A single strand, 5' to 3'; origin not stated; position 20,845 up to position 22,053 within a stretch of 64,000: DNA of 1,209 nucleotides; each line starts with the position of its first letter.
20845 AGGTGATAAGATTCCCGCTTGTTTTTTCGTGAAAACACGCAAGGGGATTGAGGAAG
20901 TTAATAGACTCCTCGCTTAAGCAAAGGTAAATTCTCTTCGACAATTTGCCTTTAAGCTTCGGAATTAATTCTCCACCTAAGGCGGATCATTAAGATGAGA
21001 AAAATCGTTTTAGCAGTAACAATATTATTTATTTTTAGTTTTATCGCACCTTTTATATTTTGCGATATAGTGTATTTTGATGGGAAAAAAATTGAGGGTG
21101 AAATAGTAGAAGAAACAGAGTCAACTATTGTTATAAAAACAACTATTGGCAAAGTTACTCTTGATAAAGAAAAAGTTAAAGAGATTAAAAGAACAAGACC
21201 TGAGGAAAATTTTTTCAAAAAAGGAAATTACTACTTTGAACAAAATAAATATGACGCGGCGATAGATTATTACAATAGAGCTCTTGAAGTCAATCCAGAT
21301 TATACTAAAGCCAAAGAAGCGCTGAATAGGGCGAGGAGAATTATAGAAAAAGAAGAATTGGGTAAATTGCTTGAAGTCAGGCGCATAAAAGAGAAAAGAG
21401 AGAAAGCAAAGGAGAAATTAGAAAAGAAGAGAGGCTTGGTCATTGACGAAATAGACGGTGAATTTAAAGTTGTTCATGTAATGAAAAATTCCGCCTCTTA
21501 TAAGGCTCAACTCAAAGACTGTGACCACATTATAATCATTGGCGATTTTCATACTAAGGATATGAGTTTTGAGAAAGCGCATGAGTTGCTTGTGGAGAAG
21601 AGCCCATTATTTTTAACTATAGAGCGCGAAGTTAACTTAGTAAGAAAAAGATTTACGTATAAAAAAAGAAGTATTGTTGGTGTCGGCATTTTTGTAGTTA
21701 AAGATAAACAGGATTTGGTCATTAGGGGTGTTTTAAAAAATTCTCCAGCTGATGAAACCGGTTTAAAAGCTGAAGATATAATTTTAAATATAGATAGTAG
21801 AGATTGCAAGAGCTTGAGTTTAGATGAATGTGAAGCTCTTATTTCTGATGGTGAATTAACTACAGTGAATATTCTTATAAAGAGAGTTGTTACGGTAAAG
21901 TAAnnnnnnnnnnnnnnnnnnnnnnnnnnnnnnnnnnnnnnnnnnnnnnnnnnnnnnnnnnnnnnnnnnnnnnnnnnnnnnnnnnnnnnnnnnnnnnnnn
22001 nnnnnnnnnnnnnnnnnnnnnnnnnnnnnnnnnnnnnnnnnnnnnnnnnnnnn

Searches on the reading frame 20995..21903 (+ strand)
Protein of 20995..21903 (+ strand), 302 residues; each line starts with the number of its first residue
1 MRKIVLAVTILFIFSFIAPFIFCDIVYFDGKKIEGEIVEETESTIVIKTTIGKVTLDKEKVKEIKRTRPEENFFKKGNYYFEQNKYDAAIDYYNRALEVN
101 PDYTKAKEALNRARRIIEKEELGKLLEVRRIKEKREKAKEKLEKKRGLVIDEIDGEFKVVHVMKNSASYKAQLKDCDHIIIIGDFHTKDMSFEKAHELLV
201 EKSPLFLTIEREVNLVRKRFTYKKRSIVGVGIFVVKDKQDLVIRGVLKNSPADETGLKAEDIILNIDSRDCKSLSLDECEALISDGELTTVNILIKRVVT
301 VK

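Call 9: search_protein_families(library=pfam, proteins=[window:20995-21903:+])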
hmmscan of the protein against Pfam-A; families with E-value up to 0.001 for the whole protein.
window:20995-21903:+ (302 aa): 10 families
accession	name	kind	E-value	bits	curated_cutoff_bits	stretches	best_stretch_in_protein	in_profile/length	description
PF00595.29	PDZ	-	2.6e-12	47.4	23.2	1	224-286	8-72/81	PDZ domain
PF13180.12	PDZ_2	-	8.3e-10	39.3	27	1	230-297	3-69/80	PDZ domain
PF00515.34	TPR_1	-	1.7e-09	37.5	27.8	1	74-103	5-34/34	Tetratricopeptide repeat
PF17820.7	PDZ_6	-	9.9e-08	32.1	27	1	242-289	1-48/54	PDZ domain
PF07719.23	TPR_2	-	3.2e-07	30.4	27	1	73-103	4-34/34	Tetratricopeptide repeat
PF13414.12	TPR_11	-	2.2e-06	27.7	26.8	1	77-103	1-27/42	TPR repeat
PF13181.12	TPR_8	-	5e-06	26.7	25.7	1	73-103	4-34/34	Tetratricopeptide repeat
PF13428.12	TPR_14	-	6.5e-05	23.7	23.5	1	77-111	8-42/44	Tetratricopeptide repeat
PF13424.12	TPR_12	-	9.4e-05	23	30.1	0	77-99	52-74/77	Tetratricopeptide repeat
PF13432.12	TPR_16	-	0.00016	22.5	32.7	1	75-108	2-35/65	Tetratricopeptide repeat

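Call 33: find_homologous_proteins(query=window:20995-21903:+, max_evalue=1e-20)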
Query window:20995-21903:+ (302 aa): 8 proteins with E <= 1e-20 among 2859 candidates.
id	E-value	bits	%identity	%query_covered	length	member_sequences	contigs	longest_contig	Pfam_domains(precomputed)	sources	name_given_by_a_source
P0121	2.1e-187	639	100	100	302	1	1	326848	PF13414.13,PF17820.8,PF00595.30,PF13180.13,PF00515.35,PF13181.13,PF07719.24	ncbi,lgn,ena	-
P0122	7.4e-162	555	86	100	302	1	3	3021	PF13414.13,PF17820.8,PF00595.30,PF13180.13,PF00515.35,PF13181.13,PF07719.24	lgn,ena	-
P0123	1.0e-98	348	55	100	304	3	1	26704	PF17820.8,PF00595.30,PF13180.13,PF00515.35,PF13181.13,PF07719.24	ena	-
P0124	2.3e-87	311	52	93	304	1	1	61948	PF17820.8,PF00595.30,PF13180.13,PF00515.35,PF13428.13,PF13181.13,PF07719.24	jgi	jgi:C-terminal processing protease CtpA/Prc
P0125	4.5e-79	284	47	99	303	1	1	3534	PF13414.13,PF17820.8,PF00595.30,PF13180.13,PF00515.35,PF07719.24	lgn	-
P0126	5.9e-69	250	43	92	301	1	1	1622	PF17820.8,PF00595.30,PF13180.13,PF00515.35,PF13428.13,PF13181.13,PF07719.24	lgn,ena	-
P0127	8.7e-68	247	55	71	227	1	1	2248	PF13180.13,PF00515.35,PF13424.13,PF13428.13,PF13181.13,PF07719.24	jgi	-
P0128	7.5e-47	178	36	96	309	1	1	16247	PF13414.13,PF17820.8,PF00595.30,PF13180.13,PF00515.35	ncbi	ncbi:MAG: PDZ domain-containing protein [Candidatus Omnitrophota bacterium]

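Call 34: find_encoding_contigs(protein=P0122, flank=3000, max_places=4)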
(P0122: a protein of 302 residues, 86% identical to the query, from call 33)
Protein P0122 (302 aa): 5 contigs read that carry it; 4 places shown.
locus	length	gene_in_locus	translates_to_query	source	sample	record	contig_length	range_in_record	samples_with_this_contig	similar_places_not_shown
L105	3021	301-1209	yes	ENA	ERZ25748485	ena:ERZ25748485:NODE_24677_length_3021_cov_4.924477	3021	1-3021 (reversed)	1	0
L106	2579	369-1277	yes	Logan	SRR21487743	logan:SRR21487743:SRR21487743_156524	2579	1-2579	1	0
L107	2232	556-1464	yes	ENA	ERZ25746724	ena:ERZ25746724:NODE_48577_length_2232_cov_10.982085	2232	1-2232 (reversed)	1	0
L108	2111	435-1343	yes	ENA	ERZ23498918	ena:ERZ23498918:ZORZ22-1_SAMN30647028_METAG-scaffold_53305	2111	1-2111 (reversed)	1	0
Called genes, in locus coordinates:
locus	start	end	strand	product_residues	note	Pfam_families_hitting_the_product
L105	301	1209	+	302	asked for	PF00515:TPR_1, PF07719:TPR_2, PF13181:TPR_8 (weak), PF13414:TPR_11 (weak), PF00595:PDZ, PF13180:PDZ_2 (weak), PF17820:PDZ_6 (weak)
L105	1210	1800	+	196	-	PF03425:CBM_11 (weak)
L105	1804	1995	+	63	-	-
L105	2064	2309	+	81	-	PF09905:VF530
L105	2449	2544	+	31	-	-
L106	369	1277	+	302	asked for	PF00515:TPR_1, PF07719:TPR_2, PF13181:TPR_8 (weak), PF13414:TPR_11 (weak), PF00595:PDZ, PF13180:PDZ_2 (weak), PF17820:PDZ_6 (weak)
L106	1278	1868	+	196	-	PF03425:CBM_11 (weak)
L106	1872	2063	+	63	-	-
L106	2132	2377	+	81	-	PF09905:VF530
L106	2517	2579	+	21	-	?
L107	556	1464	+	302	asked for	PF00515:TPR_1, PF07719:TPR_2, PF13181:TPR_8 (weak), PF13414:TPR_11 (weak), PF00595:PDZ, PF13180:PDZ_2 (weak), PF17820:PDZ_6 (weak)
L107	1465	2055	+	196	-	PF03425:CBM_11 (weak)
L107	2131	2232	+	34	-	?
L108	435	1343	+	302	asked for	PF00515:TPR_1, PF07719:TPR_2, PF13181:TPR_8 (weak), PF13414:TPR_11 (weak), PF00595:PDZ, PF13180:PDZ_2 (weak), PF17820:PDZ_6 (weak)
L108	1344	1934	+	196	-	PF03425:CBM_11 (weak)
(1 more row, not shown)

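Call 35: find_encoding_contigs(protein=P0123, flank=6000, max_places=3)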
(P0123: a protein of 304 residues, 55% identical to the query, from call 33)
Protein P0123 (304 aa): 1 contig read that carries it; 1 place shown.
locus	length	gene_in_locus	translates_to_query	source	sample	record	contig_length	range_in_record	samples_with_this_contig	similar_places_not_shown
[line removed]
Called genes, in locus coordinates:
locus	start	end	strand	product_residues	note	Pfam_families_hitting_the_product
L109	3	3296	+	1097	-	?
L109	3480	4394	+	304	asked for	PF00515:TPR_1, PF07719:TPR_2, PF13181:TPR_8 (weak), PF13180:PDZ_2 (weak), PF00595:PDZ, PF13180:PDZ_2, PF17820:PDZ_6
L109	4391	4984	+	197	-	-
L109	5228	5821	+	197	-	PF07589:PEP_exosort_dom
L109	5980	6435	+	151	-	PF00754:F5_F8_type_C, PF22633:F5_F8_type_C_2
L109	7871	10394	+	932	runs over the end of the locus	PF00754:F5_F8_type_C, PF22633:F5_F8_type_C_2, PF10091:Glycoamylase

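Call 36: find_encoding_contigs(protein=P0124, flank=6000, max_places=3)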
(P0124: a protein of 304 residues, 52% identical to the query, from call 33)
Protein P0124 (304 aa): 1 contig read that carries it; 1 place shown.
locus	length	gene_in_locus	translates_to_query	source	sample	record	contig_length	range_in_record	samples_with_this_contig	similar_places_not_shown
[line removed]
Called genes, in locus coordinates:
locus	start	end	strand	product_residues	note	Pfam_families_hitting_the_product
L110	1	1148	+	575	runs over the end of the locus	-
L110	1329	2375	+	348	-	PF00356:LacI, PF00532:Peripla_BP_1, PF13407:Peripla_BP_4, PF13377:Peripla_BP_3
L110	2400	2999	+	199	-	-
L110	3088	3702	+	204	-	PF03425:CBM_11 (weak)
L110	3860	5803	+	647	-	PF11329:DUF3131, PF10091:Glycoamylase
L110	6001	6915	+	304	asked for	PF00515:TPR_1, PF07719:TPR_2 (weak), PF13181:TPR_8 (faint), PF13428:TPR_14 (faint), PF00595:PDZ, PF13180:PDZ_2 (weak), PF17820:PDZ_6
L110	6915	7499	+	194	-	-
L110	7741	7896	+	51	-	-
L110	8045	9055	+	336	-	PF00356:LacI, PF00532:Peripla_BP_1, PF13407:Peripla_BP_4, PF13377:Peripla_BP_3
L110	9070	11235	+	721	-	PF01301:Glyco_hydro_35, PF02449:Glyco_hydro_42, PF22369:GLMA_2nd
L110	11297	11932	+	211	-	PF03425:CBM_11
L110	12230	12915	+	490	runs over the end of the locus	-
